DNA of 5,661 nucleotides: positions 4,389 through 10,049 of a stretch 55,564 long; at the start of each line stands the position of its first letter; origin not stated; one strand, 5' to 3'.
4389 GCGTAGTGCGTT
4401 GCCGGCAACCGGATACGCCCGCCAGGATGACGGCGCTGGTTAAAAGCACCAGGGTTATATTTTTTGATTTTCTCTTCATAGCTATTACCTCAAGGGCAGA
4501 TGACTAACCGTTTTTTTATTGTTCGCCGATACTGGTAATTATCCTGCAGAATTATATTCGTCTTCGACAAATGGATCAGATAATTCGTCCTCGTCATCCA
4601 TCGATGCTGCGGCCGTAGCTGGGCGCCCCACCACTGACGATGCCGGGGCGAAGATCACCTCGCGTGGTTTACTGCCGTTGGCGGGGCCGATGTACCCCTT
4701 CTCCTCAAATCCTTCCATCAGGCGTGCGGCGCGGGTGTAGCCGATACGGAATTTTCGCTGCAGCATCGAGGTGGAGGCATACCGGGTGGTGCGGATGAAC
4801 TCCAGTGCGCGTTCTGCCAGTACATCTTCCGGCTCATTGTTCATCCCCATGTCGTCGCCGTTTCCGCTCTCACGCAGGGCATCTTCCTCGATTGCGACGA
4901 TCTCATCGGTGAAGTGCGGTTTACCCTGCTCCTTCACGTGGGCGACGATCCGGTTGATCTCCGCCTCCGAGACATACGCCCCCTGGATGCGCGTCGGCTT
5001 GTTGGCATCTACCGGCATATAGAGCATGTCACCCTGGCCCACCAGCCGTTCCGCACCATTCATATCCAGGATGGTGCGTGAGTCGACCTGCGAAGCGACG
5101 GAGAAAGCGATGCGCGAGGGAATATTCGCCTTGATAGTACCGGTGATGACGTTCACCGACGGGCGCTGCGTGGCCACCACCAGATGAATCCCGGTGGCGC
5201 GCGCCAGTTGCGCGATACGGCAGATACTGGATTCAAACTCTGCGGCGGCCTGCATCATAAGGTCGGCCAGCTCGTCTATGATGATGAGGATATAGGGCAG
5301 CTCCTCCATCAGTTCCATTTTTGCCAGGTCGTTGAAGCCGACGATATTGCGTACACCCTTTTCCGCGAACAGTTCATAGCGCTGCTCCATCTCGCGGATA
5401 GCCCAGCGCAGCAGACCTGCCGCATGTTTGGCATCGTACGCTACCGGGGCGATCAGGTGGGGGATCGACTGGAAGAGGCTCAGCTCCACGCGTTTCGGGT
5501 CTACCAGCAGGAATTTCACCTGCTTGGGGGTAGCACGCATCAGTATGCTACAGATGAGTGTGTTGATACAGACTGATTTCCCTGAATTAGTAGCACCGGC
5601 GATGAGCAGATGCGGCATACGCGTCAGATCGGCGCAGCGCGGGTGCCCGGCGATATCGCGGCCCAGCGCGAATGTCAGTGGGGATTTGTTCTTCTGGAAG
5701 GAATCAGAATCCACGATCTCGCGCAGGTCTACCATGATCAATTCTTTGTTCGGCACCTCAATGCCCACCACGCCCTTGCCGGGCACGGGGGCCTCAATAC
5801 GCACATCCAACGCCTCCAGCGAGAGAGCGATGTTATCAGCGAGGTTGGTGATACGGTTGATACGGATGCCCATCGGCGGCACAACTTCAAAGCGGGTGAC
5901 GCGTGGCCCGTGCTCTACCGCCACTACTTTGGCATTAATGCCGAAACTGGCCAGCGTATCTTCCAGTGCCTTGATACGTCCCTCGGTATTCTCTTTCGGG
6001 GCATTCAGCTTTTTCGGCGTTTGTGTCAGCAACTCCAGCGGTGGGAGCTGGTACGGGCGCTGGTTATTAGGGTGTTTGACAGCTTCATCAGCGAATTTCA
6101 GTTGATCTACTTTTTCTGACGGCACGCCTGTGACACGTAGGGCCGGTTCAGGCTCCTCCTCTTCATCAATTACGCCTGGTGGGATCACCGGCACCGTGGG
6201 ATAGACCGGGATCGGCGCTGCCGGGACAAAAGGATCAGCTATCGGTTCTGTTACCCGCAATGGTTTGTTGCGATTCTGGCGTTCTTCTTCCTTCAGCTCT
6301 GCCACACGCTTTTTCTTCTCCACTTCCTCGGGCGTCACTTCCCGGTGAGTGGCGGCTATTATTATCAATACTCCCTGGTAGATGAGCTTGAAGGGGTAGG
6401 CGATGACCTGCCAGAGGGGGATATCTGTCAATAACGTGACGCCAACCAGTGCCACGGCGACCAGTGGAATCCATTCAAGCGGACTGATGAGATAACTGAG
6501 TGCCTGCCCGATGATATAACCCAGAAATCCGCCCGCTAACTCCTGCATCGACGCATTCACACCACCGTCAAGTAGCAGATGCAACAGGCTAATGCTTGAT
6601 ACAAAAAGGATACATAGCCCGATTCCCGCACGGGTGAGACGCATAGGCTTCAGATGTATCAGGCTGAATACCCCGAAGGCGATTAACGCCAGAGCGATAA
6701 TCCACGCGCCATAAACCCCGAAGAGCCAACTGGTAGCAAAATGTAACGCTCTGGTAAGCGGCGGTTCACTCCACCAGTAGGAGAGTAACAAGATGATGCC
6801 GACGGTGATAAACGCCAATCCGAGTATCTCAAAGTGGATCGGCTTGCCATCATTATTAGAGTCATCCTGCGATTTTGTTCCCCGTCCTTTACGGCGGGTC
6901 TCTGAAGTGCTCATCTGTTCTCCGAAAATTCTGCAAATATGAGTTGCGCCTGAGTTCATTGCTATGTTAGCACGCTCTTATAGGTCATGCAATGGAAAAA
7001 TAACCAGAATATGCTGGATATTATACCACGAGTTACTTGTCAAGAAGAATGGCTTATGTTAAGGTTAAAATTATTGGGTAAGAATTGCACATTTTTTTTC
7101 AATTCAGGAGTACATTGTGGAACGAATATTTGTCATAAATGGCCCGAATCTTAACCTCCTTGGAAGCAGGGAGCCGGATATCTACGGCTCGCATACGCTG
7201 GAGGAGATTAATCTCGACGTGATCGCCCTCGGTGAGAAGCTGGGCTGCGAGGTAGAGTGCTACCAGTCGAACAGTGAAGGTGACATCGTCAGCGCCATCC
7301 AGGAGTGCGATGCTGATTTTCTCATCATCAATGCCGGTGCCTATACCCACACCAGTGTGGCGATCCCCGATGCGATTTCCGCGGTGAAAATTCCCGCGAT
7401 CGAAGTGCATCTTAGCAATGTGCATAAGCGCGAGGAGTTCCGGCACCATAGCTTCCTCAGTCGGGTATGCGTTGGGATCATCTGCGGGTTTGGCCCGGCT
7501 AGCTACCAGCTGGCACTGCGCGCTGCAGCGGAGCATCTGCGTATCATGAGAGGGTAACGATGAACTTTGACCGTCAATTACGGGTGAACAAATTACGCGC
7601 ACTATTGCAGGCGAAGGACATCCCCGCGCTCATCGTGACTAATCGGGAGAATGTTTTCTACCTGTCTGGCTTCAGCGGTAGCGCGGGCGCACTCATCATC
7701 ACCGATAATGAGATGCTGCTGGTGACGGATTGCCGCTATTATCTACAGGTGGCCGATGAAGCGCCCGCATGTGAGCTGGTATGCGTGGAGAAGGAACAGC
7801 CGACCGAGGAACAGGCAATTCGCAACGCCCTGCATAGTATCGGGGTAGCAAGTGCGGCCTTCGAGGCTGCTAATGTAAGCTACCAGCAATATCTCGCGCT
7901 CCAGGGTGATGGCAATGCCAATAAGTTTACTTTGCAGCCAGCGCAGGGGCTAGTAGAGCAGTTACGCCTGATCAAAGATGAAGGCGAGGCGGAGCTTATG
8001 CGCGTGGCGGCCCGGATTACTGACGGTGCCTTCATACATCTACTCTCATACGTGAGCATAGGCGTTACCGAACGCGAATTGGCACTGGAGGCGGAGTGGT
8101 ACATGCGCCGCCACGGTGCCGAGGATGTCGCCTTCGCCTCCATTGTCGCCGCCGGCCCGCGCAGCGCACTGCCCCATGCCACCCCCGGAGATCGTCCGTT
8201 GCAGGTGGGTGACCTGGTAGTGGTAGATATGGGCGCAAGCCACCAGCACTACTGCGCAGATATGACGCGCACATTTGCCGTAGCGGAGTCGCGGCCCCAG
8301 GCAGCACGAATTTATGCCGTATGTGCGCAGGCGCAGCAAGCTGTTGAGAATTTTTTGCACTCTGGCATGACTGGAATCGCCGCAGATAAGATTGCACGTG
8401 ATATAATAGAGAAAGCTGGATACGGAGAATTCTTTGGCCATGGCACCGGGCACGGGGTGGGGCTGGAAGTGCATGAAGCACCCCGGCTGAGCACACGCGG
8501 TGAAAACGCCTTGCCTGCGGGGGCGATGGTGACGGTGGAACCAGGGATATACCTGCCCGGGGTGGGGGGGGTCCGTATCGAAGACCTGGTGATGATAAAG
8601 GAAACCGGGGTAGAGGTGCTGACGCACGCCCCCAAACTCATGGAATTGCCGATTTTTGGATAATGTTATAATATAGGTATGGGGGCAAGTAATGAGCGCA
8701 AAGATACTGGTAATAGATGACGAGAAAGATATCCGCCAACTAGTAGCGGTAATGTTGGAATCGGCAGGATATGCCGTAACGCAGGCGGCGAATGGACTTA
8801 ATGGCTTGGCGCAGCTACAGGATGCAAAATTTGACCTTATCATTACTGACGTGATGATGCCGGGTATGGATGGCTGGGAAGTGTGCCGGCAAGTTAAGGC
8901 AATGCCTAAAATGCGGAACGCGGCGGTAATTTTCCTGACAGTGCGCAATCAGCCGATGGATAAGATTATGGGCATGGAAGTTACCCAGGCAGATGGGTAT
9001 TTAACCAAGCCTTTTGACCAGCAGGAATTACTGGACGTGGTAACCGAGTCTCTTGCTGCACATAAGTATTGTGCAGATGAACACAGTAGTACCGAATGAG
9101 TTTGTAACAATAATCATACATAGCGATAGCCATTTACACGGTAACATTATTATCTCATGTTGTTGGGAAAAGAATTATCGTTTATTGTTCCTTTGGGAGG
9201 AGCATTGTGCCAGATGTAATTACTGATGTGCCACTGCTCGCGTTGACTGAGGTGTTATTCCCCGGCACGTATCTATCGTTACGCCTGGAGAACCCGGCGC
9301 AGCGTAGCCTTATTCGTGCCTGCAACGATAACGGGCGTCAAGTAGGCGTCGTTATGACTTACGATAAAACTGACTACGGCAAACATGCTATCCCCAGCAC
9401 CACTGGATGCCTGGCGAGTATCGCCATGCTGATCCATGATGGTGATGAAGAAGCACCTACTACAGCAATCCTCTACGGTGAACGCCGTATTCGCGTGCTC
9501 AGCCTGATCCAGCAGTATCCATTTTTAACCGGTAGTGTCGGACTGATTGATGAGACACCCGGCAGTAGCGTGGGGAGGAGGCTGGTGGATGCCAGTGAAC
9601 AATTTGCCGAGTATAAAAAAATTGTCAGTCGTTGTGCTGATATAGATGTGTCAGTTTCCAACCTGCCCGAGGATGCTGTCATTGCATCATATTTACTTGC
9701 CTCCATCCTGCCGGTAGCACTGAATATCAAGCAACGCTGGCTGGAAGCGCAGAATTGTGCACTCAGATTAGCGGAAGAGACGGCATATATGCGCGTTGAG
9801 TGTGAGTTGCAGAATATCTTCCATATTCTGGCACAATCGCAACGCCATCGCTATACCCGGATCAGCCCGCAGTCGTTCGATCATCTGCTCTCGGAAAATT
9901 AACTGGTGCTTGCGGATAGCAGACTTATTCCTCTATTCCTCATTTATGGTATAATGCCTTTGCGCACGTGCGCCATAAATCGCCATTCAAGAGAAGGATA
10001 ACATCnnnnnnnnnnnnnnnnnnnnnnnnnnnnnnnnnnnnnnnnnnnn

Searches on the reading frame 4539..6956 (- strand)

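Call 54: search_protein_families(library=pfam, proteins=[window:4539-6956:-], max_evalue=0.00001)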
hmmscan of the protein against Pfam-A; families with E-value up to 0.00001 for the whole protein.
window:4539-6956:- (805 aa): 3 families
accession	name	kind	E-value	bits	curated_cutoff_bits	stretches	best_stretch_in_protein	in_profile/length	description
PF01580.24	FtsK_SpoIIIE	-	8.5e-65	218.7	24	1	411-601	2-221/221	FtsK/SpoIIIE family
PF17854.6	FtsK_alpha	-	1.9e-30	105.5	22.9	1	304-403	1-101/101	FtsK alpha domain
PF09397.16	FtsK_gamma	-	1.5e-24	85.9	30.6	1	709-768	2-61/63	Ftsk gamma domain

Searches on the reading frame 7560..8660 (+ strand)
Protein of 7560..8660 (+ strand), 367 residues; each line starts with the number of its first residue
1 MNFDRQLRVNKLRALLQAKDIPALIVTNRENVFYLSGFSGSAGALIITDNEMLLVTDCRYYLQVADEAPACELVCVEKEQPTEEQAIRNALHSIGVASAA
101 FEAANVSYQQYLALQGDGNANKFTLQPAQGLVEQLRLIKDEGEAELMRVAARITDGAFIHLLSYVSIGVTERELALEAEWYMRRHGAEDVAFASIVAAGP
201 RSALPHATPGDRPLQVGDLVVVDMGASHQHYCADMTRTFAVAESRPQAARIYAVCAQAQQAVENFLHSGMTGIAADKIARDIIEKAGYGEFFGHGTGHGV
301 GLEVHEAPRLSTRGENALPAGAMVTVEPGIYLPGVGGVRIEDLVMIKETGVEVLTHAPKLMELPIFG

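Call 54: search_protein_families(library=pfam, proteins=[window:7560-8660:+], max_evalue=0.00001)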
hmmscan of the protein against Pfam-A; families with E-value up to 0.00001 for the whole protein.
window:7560-8660:+ (367 aa): 2 families
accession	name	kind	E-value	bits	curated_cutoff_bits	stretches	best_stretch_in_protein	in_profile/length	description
PF00557.29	Peptidase_M24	-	1.9e-65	221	23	1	145-348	1-208/208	Metallopeptidase family M24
PF01321.24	Creatinase_N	-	1.1e-23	84.6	22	1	8-138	1-128/128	Creatinase/Prolidase N-terminal domain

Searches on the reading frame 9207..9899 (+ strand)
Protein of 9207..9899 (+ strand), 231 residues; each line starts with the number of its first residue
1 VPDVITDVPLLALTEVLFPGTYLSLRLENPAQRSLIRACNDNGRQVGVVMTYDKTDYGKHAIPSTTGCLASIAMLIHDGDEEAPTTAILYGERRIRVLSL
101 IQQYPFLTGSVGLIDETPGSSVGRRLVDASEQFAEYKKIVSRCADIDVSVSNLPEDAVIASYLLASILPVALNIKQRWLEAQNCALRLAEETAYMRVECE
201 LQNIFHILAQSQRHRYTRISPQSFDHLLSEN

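Call 54: search_protein_families(library=pfam, proteins=[window:9207-9899:+], max_evalue=0.00001)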
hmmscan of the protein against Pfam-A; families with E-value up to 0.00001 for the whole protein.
window:9207-9899:+ (231 aa): 1 family
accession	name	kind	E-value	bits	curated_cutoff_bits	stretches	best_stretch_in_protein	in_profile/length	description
PF02190.22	LON_substr_bdg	-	2.5e-18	67.2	28.7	1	8-195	2-198/200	ATP-dependent protease La (LON) substrate-binding domain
